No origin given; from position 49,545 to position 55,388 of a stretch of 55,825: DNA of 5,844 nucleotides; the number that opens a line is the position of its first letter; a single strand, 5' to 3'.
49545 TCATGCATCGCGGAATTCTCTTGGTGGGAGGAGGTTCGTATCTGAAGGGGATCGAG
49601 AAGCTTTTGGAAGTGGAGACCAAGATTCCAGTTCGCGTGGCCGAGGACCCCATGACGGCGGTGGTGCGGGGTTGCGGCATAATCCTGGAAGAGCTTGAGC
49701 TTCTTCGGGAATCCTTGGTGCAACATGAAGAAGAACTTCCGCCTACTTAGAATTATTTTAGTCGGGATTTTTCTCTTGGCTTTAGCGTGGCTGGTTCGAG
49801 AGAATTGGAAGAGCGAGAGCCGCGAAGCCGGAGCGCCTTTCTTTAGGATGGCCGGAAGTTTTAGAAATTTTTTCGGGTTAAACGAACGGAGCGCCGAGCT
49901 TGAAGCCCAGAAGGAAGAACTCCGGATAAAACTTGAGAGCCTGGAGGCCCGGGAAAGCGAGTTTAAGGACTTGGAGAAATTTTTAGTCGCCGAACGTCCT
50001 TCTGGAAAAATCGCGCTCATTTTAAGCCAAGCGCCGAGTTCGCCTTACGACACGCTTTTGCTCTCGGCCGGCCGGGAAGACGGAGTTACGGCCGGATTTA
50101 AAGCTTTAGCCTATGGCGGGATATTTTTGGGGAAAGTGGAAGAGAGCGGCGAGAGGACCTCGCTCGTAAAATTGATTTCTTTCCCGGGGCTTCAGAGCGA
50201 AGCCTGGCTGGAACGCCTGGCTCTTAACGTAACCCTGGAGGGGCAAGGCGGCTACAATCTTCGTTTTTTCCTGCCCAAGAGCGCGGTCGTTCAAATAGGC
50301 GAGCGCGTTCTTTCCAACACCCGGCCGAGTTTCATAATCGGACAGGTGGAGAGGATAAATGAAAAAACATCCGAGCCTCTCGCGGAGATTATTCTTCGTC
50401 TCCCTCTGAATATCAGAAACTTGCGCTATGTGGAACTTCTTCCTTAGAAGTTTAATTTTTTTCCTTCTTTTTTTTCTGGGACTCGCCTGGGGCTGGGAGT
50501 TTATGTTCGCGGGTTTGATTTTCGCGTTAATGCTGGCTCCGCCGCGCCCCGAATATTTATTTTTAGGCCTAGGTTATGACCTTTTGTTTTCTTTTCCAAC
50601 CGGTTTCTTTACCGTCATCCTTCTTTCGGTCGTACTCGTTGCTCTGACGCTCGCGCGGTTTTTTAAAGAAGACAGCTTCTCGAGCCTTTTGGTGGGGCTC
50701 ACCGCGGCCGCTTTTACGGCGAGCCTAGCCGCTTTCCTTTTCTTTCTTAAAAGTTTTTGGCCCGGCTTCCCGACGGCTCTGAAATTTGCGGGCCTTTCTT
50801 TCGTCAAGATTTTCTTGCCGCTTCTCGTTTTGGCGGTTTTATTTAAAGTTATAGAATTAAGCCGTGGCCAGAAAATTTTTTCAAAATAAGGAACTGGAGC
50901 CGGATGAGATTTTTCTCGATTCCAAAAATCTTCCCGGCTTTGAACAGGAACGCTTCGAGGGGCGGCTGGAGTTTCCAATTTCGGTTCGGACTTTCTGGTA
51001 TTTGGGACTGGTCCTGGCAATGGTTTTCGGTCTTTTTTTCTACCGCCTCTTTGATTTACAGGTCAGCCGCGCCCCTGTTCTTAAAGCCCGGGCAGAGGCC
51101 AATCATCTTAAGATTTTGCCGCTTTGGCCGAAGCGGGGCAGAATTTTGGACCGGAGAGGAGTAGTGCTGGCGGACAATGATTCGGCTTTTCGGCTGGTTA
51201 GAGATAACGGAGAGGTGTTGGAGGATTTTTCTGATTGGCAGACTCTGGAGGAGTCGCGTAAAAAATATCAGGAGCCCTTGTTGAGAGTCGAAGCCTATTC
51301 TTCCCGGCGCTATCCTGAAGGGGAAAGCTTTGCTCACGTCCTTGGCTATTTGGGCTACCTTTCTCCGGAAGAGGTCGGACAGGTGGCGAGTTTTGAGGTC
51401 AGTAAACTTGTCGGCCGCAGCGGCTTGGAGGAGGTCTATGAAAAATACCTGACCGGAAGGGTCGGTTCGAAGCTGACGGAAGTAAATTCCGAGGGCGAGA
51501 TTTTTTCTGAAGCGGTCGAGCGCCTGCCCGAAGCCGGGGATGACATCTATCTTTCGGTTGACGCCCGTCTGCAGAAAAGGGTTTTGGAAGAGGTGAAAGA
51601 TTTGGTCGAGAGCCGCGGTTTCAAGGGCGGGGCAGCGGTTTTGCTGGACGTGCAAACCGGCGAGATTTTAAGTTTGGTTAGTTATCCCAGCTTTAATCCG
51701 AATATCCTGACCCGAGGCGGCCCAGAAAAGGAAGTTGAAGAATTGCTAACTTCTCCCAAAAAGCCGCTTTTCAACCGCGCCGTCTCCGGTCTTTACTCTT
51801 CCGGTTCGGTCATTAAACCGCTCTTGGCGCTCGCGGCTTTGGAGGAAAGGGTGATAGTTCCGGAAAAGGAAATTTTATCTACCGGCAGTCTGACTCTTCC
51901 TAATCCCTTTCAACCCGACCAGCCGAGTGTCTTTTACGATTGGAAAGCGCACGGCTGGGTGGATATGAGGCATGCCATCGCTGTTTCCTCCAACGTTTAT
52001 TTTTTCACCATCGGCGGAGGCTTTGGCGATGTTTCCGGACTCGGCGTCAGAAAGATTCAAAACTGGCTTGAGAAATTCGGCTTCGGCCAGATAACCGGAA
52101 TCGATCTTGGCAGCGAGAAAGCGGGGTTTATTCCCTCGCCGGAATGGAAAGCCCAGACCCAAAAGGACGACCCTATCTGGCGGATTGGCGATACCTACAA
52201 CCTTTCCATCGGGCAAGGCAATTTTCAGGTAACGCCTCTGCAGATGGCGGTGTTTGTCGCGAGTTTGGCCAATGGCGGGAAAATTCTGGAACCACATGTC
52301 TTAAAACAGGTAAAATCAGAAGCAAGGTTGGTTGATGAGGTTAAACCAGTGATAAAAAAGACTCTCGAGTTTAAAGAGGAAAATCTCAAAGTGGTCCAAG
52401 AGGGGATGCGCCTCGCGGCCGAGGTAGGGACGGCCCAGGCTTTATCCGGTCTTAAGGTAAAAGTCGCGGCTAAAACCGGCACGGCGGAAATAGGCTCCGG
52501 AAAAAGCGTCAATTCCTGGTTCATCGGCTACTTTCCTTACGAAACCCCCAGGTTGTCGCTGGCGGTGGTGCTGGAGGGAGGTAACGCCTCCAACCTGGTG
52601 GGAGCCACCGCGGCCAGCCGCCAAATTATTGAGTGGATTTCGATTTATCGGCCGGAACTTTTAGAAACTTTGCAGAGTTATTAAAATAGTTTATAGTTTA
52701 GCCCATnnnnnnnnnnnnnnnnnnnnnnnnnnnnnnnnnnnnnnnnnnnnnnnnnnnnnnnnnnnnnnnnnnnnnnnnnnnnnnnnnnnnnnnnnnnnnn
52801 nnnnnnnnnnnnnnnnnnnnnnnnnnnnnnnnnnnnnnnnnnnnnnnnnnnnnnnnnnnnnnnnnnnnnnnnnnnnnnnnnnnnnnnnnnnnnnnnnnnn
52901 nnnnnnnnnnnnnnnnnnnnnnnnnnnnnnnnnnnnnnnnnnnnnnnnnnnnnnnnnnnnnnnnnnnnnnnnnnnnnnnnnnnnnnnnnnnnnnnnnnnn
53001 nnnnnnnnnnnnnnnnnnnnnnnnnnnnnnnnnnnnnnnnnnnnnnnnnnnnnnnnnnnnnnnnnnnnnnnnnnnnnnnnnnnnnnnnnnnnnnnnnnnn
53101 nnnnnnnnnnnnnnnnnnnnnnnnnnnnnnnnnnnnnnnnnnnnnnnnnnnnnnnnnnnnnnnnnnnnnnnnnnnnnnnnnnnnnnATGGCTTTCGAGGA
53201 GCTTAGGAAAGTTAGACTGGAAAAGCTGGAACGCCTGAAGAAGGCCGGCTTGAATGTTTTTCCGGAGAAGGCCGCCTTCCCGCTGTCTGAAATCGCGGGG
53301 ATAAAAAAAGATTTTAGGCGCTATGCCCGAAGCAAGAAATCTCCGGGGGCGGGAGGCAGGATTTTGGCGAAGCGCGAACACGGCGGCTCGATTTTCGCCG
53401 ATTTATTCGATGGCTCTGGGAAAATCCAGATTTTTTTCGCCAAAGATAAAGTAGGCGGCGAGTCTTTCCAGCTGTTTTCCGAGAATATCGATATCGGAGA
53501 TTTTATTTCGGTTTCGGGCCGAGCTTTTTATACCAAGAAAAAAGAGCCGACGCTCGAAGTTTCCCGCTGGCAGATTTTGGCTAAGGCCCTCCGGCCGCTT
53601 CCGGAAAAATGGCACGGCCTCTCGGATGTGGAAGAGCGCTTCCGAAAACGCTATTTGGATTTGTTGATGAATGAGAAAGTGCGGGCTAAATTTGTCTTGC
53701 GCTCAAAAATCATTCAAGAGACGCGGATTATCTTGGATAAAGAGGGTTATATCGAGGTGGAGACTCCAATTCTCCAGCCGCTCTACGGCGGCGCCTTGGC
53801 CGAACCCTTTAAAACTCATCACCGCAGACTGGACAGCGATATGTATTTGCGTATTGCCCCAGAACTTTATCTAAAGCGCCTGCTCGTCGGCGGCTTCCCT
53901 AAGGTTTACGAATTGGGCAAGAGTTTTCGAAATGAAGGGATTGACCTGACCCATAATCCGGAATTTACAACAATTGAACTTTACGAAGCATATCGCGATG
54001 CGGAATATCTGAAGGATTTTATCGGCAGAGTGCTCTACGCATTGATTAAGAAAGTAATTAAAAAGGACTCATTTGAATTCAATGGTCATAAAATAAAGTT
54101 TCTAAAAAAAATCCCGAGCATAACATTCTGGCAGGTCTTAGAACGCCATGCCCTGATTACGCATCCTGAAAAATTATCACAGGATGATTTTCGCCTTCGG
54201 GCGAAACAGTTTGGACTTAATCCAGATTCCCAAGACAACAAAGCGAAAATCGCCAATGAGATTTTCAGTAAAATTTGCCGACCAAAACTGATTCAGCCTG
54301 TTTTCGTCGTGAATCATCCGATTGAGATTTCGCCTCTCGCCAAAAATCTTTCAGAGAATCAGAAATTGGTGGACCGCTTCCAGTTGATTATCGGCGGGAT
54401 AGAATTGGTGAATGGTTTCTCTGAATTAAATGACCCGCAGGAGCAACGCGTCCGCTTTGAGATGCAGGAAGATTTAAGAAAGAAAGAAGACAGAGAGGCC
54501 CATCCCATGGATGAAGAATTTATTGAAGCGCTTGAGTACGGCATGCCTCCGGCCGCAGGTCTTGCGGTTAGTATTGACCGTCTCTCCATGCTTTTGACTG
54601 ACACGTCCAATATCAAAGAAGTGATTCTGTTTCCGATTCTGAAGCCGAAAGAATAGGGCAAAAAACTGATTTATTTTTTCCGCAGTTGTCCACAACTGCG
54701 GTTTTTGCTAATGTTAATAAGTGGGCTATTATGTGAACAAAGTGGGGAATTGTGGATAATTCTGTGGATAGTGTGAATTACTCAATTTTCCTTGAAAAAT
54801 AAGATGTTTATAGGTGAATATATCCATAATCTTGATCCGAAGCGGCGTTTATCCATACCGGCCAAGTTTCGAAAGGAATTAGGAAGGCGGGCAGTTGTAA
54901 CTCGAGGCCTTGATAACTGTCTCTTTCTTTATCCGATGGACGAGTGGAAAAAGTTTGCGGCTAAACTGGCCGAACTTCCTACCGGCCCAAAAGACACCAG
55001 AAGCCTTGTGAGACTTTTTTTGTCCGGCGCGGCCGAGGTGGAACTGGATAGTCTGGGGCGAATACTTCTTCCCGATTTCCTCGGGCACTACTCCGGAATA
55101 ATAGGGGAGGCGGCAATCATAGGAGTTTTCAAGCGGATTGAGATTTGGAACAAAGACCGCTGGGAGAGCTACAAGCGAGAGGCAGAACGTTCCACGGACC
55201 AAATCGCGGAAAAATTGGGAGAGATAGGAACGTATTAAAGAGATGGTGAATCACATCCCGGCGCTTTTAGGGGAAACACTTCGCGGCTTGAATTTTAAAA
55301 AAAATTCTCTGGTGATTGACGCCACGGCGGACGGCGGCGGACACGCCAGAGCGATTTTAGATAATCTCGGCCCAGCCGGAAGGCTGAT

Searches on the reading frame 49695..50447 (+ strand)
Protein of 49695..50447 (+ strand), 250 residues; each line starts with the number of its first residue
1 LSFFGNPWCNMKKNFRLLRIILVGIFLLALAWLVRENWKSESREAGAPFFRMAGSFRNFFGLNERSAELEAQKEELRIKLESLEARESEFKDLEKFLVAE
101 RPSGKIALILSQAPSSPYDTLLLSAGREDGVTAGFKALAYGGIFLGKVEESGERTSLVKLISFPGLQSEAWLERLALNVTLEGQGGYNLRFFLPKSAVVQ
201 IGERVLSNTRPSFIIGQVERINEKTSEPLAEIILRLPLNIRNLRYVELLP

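Call 81: search_protein_families(library=pfam, proteins=[window:49695-50447:+], max_evalue=0.001)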
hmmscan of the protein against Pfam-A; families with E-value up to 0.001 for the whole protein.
window:49695-50447:+ (250 aa): 1 family
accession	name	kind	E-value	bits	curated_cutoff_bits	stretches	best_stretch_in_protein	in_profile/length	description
PF04085.20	MreC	-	7.2e-14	52.2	28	1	109-248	1-145/147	Rod shape-determining protein MreC, barrel core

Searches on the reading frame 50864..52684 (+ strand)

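Call 81: search_protein_families(library=pfam, proteins=[window:50864-52684:+], max_evalue=0.001)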
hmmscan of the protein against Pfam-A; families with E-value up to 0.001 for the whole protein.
window:50864-52684:+ (606 aa): 2 families
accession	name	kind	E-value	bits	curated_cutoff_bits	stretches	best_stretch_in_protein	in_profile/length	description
PF00905.27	Transpeptidase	-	1.4e-59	202.2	22.1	1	256-588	1-297/299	Penicillin binding protein transpeptidase domain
PF03717.20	PBP_dimer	-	4.5e-23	83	24.4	1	126-216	85-178/180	Penicillin-binding Protein dimerisation domain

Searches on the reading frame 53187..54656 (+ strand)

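Call 81: search_protein_families(library=pfam, proteins=[window:53187-54656:+], max_evalue=0.001)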
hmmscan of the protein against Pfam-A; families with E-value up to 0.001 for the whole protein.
window:53187-54656:+ (489 aa): 3 families
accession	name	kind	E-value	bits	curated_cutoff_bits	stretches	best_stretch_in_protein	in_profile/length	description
PF00152.25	tRNA-synt_2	-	8.1e-83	278.4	25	1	148-484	2-306/308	tRNA synthetases class II (D, K and N)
PF01336.31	tRNA_anti-codon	-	2.8e-12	46.8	27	1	57-131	5-75/75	OB-fold nucleic acid binding domain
PF01409.25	tRNA-synt_2d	-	9.8e-05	22.4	19.8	0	240-306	105-170/246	tRNA synthetases class II core domain (F)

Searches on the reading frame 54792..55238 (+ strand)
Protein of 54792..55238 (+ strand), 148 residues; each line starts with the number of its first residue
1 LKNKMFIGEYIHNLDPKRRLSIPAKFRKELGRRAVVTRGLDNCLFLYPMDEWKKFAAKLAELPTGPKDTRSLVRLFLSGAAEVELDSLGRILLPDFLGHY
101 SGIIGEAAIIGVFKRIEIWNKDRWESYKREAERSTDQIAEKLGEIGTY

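Call 81: search_protein_families(library=pfam, proteins=[window:54792-55238:+], max_evalue=0.001)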
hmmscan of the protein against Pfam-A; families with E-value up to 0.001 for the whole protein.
window:54792-55238:+ (148 aa): 1 family
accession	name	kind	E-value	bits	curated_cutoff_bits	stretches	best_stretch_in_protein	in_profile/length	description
PF02381.23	MraZ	-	7e-34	116.1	23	2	5-74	1-71/72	MraZ protein, putative antitoxin-like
